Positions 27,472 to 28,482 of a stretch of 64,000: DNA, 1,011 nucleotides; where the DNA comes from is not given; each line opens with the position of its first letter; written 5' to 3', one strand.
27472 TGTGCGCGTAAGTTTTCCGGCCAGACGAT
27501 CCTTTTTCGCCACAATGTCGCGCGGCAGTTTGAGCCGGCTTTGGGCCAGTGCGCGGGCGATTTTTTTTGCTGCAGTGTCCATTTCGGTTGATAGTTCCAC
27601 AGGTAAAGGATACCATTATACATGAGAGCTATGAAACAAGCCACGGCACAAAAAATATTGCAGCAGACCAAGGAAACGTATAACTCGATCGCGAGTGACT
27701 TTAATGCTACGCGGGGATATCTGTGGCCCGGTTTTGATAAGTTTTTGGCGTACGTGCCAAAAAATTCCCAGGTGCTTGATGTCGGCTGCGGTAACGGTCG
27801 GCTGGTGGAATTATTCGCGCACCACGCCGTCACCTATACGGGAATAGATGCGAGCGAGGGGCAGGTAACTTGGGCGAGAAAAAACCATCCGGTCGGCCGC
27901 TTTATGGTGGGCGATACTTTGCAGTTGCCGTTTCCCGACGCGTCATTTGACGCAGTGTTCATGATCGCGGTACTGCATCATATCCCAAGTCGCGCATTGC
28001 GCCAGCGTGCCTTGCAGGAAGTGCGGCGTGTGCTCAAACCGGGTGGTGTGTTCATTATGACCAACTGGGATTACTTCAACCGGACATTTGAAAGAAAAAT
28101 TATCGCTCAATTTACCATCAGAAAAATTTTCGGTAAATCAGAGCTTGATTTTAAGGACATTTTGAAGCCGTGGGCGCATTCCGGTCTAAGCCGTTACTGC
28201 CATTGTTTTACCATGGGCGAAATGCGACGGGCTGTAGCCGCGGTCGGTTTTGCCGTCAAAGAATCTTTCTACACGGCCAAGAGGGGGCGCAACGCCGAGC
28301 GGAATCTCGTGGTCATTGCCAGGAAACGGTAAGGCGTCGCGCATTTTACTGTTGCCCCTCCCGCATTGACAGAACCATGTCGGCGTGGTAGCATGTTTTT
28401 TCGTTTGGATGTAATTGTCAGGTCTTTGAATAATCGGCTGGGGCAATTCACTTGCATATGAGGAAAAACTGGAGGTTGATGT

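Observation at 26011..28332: Divergent Elp3 and Trm9/ALKBH8-like methyltransferase pair: a possible bacterial mcm5U34 tRNA wobble-modification pathway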

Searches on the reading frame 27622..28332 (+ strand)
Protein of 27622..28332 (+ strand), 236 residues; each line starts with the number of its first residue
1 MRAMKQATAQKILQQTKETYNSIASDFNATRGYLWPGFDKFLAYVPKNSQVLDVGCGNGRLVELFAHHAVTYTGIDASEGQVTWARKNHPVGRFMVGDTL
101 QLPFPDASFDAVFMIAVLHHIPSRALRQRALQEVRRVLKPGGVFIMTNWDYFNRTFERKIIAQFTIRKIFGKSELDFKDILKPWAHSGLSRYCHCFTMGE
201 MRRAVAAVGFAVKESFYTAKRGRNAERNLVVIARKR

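Call 3: search_protein_families(library=pfam, proteins=[window:27622-28332:+], max_evalue=0.01)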
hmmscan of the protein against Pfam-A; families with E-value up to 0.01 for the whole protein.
window:27622-28332:+ (236 aa): 16 families
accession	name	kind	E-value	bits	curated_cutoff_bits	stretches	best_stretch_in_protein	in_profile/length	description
PF08241.18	Methyltransf_11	-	2e-27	96.1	21.2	1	52-146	1-95/95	Methyltransferase domain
PF13649.12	Methyltransf_25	-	1.1e-24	87.4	27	1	51-142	1-97/97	Methyltransferase domain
PF13847.12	Methyltransf_31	-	7e-19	68.4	27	1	47-150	3-113/145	Methyltransferase domain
PF08242.18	Methyltransf_12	-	7.7e-18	65.5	30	1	52-144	1-98/98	Methyltransferase domain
PF13489.12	Methyltransf_23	-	1.2e-17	64.5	27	1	38-213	13-162/164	Methyltransferase domain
PF01209.24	Ubie_methyltran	-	4.7e-09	36.4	20.1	1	3-146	3-151/233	ubiE/COQ5 methyltransferase family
PF07021.18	MetW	-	2e-08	34.6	21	1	39-121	5-88/193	Methionine biosynthesis protein MetW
PF03141.22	Methyltransf_29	-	1.6e-06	27.4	23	1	49-158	119-229/506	Putative S-adenosyl-L-methionine-dependent methyltransferase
PF02353.26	CMAS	-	5.3e-06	26.4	27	1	49-175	64-195/273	Mycolic acid cyclopropane synthetase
PF08003.17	Methyltransf_9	-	8.7e-05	22.1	23.8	1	47-146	115-217/315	Protein of unknown function (DUF1698)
PF01728.25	FtsJ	-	0.00019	21.8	24.1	1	45-163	19-151/181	FtsJ-like methyltransferase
PF05175.20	MTS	-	0.00034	20.7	23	1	45-146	27-138/170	Methyltransferase small domain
PF05148.21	Methyltransf_8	-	0.00074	19.9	27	1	46-146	71-156/219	Hypothetical methyltransferase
PF00891.24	Methyltransf_2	-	0.0015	18.4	22.3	1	49-147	64-165/210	O-methyltransferase domain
PF03291.22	mRNA_G-N7_MeTrfase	-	0.0016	18.1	26.6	0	48-148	62-182/315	mRNA (guanine-N(7))-methyltransferase domain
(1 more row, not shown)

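Call 4: search_protein_families(library=ncbifam, proteins=[window:27622-28332:+], max_evalue=0.01)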
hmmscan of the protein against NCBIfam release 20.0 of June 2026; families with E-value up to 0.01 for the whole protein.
window:27622-28332:+ (236 aa): 48 families (the best 25 are shown)
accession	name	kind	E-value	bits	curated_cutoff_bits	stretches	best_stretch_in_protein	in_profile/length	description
NF045667.1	MTase_DVU1556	equivalog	7.2e-22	77.9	155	1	43-178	18-130/213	DVU_1556 family methyltransferase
NF045825.1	FAmtase_mtf2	equivalog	5.4e-16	58.6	400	1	49-148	60-160/248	fatty-acid O-methyltransferase Mtf2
NF045823.1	PthPhpthDimycoMt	equivalog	1.6e-15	57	300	1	49-148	68-168/256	phthiotriol/phenolphthiotriol dimycocerosates methyltransferase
TIGR01934.1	MenG_MenH_UbiE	subfamily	2.4e-14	53.2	158.35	1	43-154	35-149/223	ubiquinone/menaquinone biosynthesis methyltransferase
NF043040.1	corrin_prot_MT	hypoth_equivalog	2.5e-14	53.2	180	1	31-147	24-148/216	corrinoid protein-associated methyltransferase CpaM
NF001244.0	PRK00216.1-5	equivalog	3.1e-14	52.8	216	1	46-147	47-154/236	bifunctional demethylmenaquinone methyltransferase/2-methoxy-6-polyprenyl-1,4-benzoquinol methylase UbiE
NF040539.1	AST_met_ArsM_2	exception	3.1e-13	50.2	240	1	42-151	49-168/262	putative arsinothricin biosynthesis methyltransferase ArsM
NF001241.0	PRK00216.1-2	equivalog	4.3e-13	49.4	327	1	47-167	51-168/231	demethylmenaquinone methyltransferase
TIGR01983.1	UbiG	equivalog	4.7e-12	45.7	102.95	1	47-182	49-187/228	bifunctional 2-polyprenyl-6-hydroxyphenol methylase/3-demethylubiquinol 3-O-methyltransferase UbiG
NF047649.1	MTase_UXPK_star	exception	1e-11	44.4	460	1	48-147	78-182/283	methyltransferase/UXPK-star double selenoprotein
NF045649.1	2X_seleno_MduS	exception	1.1e-11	44.3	380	1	49-149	43-150/338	methyltransferase domain-containing selenoprotein MduS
NF007610.0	PRK10258.1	equivalog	1.6e-11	44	342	1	47-147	42-139/251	malonyl-ACP O-methyltransferase BioC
TIGR02072.1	BioC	equivalog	2.5e-11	43.8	184.95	1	46-147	33-133/244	malonyl-ACP O-methyltransferase BioC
NF041537.1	ArsM_AhpD_UU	exception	3.1e-10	39.4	510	1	44-147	73-181/345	arsenite methyltransferase/AhpD domain selenoprotein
TIGR02081.1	metW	equivalog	1.3e-09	37.9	189.5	1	40-140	6-104/194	methionine biosynthesis protein MetW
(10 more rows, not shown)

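Call 5: search_solved_structures(query=window:27622-28332:+, max_evalue=0.001, show_alignments=3)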
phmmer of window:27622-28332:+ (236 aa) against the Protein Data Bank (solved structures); distinct sequences matched with E-value up to 0.001: 77 (the best 60 are shown).
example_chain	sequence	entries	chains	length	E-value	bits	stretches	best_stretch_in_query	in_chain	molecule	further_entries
3bus_A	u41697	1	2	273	2.2e-15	59.8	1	45-147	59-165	Methyltransferase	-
6uv6_A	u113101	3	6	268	1e-14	57.6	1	45-149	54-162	D-glucose O-methyltransferase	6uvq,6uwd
5cm2_Z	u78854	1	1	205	2.8e-14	56.2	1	30-217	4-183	TRNA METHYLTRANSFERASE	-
1ve3_A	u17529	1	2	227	4.5e-14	55.5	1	41-151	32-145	hypothetical protein PH0226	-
6uak_A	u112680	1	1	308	3.3e-12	49.4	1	45-145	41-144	SAM dependent methyltransferase LahSB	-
3sm3_A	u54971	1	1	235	1e-11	47.8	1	44-170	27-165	SAM-dependent methyltransferases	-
8zc8_A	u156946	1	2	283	1.1e-11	47.7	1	47-154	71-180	MitM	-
21zq_A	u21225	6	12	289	1.2e-11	47.6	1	47-154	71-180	MitM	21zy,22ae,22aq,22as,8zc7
3mgg_A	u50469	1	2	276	8.3e-11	44.8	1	45-153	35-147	Methyltransferase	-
3l8d_A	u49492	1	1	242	1.3e-10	44.2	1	28-143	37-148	Methyltransferase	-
5gm1_A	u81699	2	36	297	8.3e-10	41.5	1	46-146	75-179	O-methylransferase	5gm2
4pne_A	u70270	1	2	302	8.7e-10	41.5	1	50-147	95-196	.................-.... protein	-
8ys9_A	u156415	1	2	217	1e-09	41.2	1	49-146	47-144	Phosphatidylethanolamine N-methyltransferase/phosphatidyl-N-methylethanolamine N-methyltra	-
3ccf_A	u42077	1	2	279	1.9e-09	40.4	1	32-147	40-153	Cyclopropane-fatty-acyl-phospholipid synthase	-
9w6x_A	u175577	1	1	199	2.4e-09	40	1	51-170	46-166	YtkW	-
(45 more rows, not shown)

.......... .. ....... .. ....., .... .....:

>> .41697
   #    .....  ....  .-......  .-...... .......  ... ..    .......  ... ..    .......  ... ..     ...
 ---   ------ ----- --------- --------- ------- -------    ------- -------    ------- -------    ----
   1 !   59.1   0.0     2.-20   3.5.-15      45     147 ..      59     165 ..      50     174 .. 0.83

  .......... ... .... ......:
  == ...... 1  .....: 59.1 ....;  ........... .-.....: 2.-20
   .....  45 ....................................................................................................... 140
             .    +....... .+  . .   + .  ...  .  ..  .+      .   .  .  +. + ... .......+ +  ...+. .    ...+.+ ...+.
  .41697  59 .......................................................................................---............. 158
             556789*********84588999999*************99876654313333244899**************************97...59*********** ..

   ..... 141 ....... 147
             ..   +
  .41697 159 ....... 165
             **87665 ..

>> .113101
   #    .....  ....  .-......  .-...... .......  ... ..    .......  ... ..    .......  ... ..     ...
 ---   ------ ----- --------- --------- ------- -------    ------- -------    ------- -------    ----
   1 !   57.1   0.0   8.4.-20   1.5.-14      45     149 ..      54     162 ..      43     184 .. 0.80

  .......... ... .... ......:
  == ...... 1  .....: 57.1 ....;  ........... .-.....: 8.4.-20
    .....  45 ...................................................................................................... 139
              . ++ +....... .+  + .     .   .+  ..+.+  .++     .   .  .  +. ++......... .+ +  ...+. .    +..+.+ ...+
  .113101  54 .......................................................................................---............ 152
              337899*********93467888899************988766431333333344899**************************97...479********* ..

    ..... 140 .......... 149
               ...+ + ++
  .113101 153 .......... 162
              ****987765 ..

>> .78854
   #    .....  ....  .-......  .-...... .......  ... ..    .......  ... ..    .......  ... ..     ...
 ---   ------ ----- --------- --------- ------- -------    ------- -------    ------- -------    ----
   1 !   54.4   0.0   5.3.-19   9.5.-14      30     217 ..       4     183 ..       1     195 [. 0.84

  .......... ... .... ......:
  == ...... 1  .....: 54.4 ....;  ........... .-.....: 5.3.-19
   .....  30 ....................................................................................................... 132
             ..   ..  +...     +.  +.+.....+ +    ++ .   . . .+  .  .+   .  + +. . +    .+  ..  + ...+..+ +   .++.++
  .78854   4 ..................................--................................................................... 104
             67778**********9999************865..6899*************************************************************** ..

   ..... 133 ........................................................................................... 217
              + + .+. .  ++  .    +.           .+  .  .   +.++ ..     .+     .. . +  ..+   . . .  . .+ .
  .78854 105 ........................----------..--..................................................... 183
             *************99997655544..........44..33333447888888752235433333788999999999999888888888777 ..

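Call 8: find_homologous_proteins(query=window:27622-28332:+, max_evalue=0.00001)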
Query window:27622-28332:+ (236 aa): 4622 proteins with E <= 0.00001 among 8000 candidates; the best 120 are listed.
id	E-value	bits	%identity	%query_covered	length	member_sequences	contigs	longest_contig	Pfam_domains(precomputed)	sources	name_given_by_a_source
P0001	1.5e-155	533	100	99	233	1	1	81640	PF07021.19,PF13847.13,PF13489.13,PF02353.27,PF13649.13,PF03141.23,PF01209.25,PF08241.19,PF08242.19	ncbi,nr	ncbi:MAG: class I SAM-dependent methyltransferase [Patescibacteria group bacterium]|nr:class I SAM-d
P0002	3.0e-109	382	71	98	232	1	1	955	PF07021.19,PF13847.13,PF13489.13,PF05175.21,PF13649.13,PF01209.25,PF08241.19,PF08242.19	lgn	-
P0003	4.0e-105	368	69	98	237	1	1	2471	PF07021.19,PF13847.13,PF13489.13,PF05175.21,PF13649.13,PF01209.25,PF08241.19,PF08242.19,PF05401.17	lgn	-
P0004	7.3e-69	250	50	98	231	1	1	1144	PF07021.19,PF13847.13,PF13489.13,PF02353.27,PF13649.13,PF01209.25,PF08241.19,PF08242.19,PF01555.25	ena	-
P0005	9.8e-65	236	46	100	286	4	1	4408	PF07021.19,PF13847.13,PF13489.13,PF13649.13,PF01209.25,PF08241.19,PF08242.19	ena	-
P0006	1.2e-63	233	49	98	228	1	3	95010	PF07021.19,PF13847.13,PF13489.13,PF02353.27,PF05175.21,PF13649.13,PF01209.25,PF08241.19,PF08242.19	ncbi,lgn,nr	ncbi:MAG: methyltransferase domain-containing protein [Candidatus Portnoybacteria bacterium]|nr:meth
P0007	1.6e-63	232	47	98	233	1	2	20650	PF07021.19,PF13847.13,PF13489.13,PF13649.13,PF01209.25,PF08241.19,PF08242.19,PF01555.25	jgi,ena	-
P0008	1.9e-63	232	46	98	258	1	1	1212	PF13847.13,PF13489.13,PF13649.13,PF01209.25,PF08241.19,PF08242.19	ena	-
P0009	1.9e-63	232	46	98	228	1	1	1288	PF07021.19,PF13847.13,PF13489.13,PF13649.13,PF03141.23,PF01209.25,PF08241.19,PF08242.19,PF01555.25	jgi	jgi:tRNA (uracil-5-)-methyltransferase TRM9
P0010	9.1e-63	230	48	98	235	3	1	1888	PF07021.19,PF13847.13,PF13489.13,PF02353.27,PF05175.21,PF13649.13,PF01209.25,PF08241.19,PF08242.19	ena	-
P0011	4.2e-62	227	47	98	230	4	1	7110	PF07021.19,PF13847.13,PF13489.13,PF02353.27,PF13649.13,PF01209.25,PF08241.19,PF08242.19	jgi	-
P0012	9.0e-62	226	46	98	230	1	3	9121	PF07021.19,PF13847.13,PF13489.13,PF13649.13,PF01209.25,PF08241.19,PF08242.19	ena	-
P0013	2.0e-61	225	46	98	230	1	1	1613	PF07021.19,PF13847.13,PF13489.13,PF02353.27,PF05175.21,PF13649.13,PF05148.22,PF01209.25,PF08241.19,PF08242.19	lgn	-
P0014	2.5e-61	225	48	99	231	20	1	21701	PF07021.19,PF13847.13,PF13489.13,PF02353.27,PF13649.13,PF01209.25,PF08241.19,PF08242.19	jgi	-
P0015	5.6e-61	224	46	98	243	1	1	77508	PF07021.19,PF13847.13,PF13489.13,PF08003.18,PF03848.21,PF02353.27,PF13649.13,PF01209.25,PF08241.19,PF08242.19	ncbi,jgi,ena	ncbi:MAG: class I SAM-dependent methyltransferase [Patescibacteria group bacterium]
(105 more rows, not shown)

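Call 14: find_related_loci(query=A1, collection=genome_contigs, flank=10000)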
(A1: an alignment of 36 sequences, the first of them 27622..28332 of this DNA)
Query A1 (236 aa) in genome_contigs; peptide patterns used: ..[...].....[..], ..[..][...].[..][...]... (x = any residue, [..] = any of these).
599 stretches matched a pattern (row limit reached: there are more); 506 encode a relative of the query (tblastn E <= 1e-3); the best 80 are kept; 80 distinct loci.
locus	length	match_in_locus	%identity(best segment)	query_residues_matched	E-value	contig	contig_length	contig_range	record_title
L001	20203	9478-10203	44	4-235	2e-65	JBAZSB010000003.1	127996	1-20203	MAG: Patescibacteria group bacterium isolate SO_2017_GW1_162 NODE_1003_length_127996_cov_1.719909_OW334_2017, whole geno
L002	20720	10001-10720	44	4-233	3e-62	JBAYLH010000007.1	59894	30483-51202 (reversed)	MAG: Candidatus Buchananbacteria bacterium isolate SO_2016_GW1_99 scaffold01038_OW334_2016, whole genome shotgun sequenc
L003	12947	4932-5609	44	4-235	5e-62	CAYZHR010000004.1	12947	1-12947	MAG TPA_asm: uncultured Candidatus Saccharibacteria bacterium isolate binchicken_co387_45 genome assembly, contig: NODE_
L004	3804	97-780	41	7-235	3e-59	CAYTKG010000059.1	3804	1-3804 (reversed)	MAG TPA_asm: uncultured Candidatus Saccharibacteria bacterium isolate binchicken_co19_604 genome assembly, contig: NODE_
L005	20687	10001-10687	45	4-235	2e-59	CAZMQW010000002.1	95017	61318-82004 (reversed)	MAG TPA_asm: uncultured Candidatus Saccharibacteria bacterium isolate binchicken_co34_534 genome assembly, contig: NODE_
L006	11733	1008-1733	40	1-235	9e-59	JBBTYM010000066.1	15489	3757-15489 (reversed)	MAG: Patescibacteria group bacterium isolate H41-bin131_1 H41_bin131_1_000000000066, whole genome shotgun sequence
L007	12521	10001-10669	43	9-235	2e-57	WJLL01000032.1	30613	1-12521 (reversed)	MAG: Candidatus Portnoybacteria bacterium isolate Bin_561 k141_2439698, whole genome shotgun sequence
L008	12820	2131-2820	41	4-235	1e-56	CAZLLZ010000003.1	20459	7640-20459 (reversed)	MAG TPA_asm: uncultured Candidatus Saccharibacteria bacterium isolate binchicken_co256_921 genome assembly, contig: NODE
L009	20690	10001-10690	40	3-235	4e-56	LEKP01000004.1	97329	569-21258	MAG: Parcubacteria bacterium GBS-2 2615921495, whole genome shotgun sequence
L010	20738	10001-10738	40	3-235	8e-56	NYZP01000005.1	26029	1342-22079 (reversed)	MAG: Parcubacteria group bacterium isolate ARS52 MHASMcontig_136845, whole genome shotgun sequence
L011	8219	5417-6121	39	4-235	6e-55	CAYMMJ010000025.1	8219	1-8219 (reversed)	MAG TPA_asm: uncultured Candidatus Saccharibacteria bacterium isolate binchicken_co256_273 genome assembly, contig: NODE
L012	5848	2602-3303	41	4-220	2e-54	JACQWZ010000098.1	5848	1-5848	MAG: Candidatus Kuenenbacteria bacterium isolate NC_groundwater_1502_Pr4_B-0.1um_29_5 SR1-18-B1_scaffold_397782, whole g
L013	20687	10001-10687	40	4-235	2e-54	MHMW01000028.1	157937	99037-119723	MAG: Candidatus Portnoybacteria bacterium RBG_19FT_COMBO_36_7 RBG_13_scaffold_8, whole genome shotgun sequence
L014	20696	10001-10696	41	2-235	2e-54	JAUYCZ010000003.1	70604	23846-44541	MAG: bacterium isolate C20_maxbin.116 C20_k141_544988, whole genome shotgun sequence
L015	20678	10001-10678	41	3-235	8e-55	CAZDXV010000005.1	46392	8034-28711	MAG TPA_asm: uncultured Candidatus Saccharibacteria bacterium isolate SRP141376_co2_224 genome assembly, contig: NODE_18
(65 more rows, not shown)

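Call 17: predict_structure(alignment_id=A1)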
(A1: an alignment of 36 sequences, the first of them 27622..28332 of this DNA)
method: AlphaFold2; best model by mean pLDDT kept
length: 236 residues; sequences in the alignment: 36
mean_pLDDT: 93.1   pTM: 0.91
mean pLDDT of the five models: 93.1, 92.3, 92.1, 91.7, 90.3
residues with pLDDT >= 90: 192; 70-90: 33; 50-70: 11; < 50: 0
segments of 3 or more residues with pLDDT < 50: none
pLDDT, mean of each block of 10 residues (from residue 1): 92 97 93 87 97 96 97 98 97 97 98 97 98 99 96 71 84 92 91 95 98 92 75 98
secondary structure, 60 per line:
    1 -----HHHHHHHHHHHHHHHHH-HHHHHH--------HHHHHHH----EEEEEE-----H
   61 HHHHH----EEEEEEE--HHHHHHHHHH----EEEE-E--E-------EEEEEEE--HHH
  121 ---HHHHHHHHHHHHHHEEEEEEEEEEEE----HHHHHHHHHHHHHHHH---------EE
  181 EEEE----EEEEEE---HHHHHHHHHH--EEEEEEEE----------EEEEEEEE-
elements in order: H6-22 H24-29 H38-44 E49-54 H60-65 E70-76 H79-88 E93-96 E109-115 H124-137 E138-149 H154-169 E179-184 E189-194 H198-207 E210-217 E228-235

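Call 21: fold_search(model_id=the predicted structure, library=pdb)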
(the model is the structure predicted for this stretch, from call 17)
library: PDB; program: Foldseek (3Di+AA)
matches with E <= 10: 1965; with E <= 0.001: 1571
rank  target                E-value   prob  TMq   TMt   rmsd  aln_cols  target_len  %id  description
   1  3sm3                  1.6e-18  1.00  0.72  0.80   3.0       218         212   25  Crystal Structure of SAM-dependent methyltransferases Q8PUK2_METMA from Methanosarcina mazei. Northeast Structural Genom (released 2011-07-20)
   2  5cm2_Z                1.5e-16  1.00  0.64  0.81   4.3       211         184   26  Structure of Y. lipolytica Trm9-Trm112 complex, a methyltransferase modifying U34 in the anticodon loop of some tRNAs (released 2015-10-21)
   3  6uv6_C                3.9e-16  1.00  0.61  0.55   5.8       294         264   19  AtmM with bound rebeccamycin analogue (released 2020-11-25)
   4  3l8d                  5.3e-16  1.00  0.62  0.71   3.5       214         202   23  Crystal structure of methyltransferase from Bacillus Thuringiensis (released 2010-01-12)
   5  6uv6_A                1.7e-15  1.00  0.62  0.57   6.6       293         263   20  AtmM with bound rebeccamycin analogue (released 2020-11-25)
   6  6uvq_A                2.3e-15  1.00  0.62  0.57   4.5       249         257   22  Crystal structure of Apo AtmM (released 2020-11-25)
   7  2p8j_B                5.1e-15  1.00  0.65  0.73   3.8       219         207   20  Crystal structure of S-adenosylmethionine-dependent methyltransferase (NP_349143.1) from Clostridium acetobutylicum at (released 2007-04-24)
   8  3bus_A                6.6e-15  1.00  0.63  0.59   5.3       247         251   23  Crystal Structure of RebM (released 2008-03-25)
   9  3e23                  7.1e-15  1.00  0.67  0.79   4.5       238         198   21  Crystal structure of the RPA2492 protein in complex with SAM from Rhodopseudomonas palustris, Northeast Structural Genom (released 2008-09-30)
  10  3bus_B                9.1e-15  1.00  0.63  0.61   5.0       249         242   23  Crystal Structure of RebM (released 2008-03-25)
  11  7f1e_A                1.8e-14  1.00  0.74  0.72   3.6       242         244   16  Structure of METTL6 bound with SAM (released 2022-01-12)
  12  2p8j_A                2.2e-14  1.00  0.65  0.73   4.0       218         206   19  Crystal structure of S-adenosylmethionine-dependent methyltransferase (NP_349143.1) from Clostridium acetobutylicum at (released 2007-04-24)
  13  1ve3_A                2.7e-14  1.00  0.64  0.71   3.3       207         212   23  Crystal structure of PH0226 protein from Pyrococcus horikoshii OT3 (released 2005-05-24)
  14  6f5z_B                2.8e-14  1.00  0.64  0.66   6.6       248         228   21  Complex between the Haloferax volcanii Trm112 methyltransferase activator and the Hvo_0019 putative methyltransferase (released 2018-07-11)
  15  7f1e_B                3.4e-14  1.00  0.71  0.73   7.1       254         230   15  Structure of METTL6 bound with SAM (released 2022-01-12)
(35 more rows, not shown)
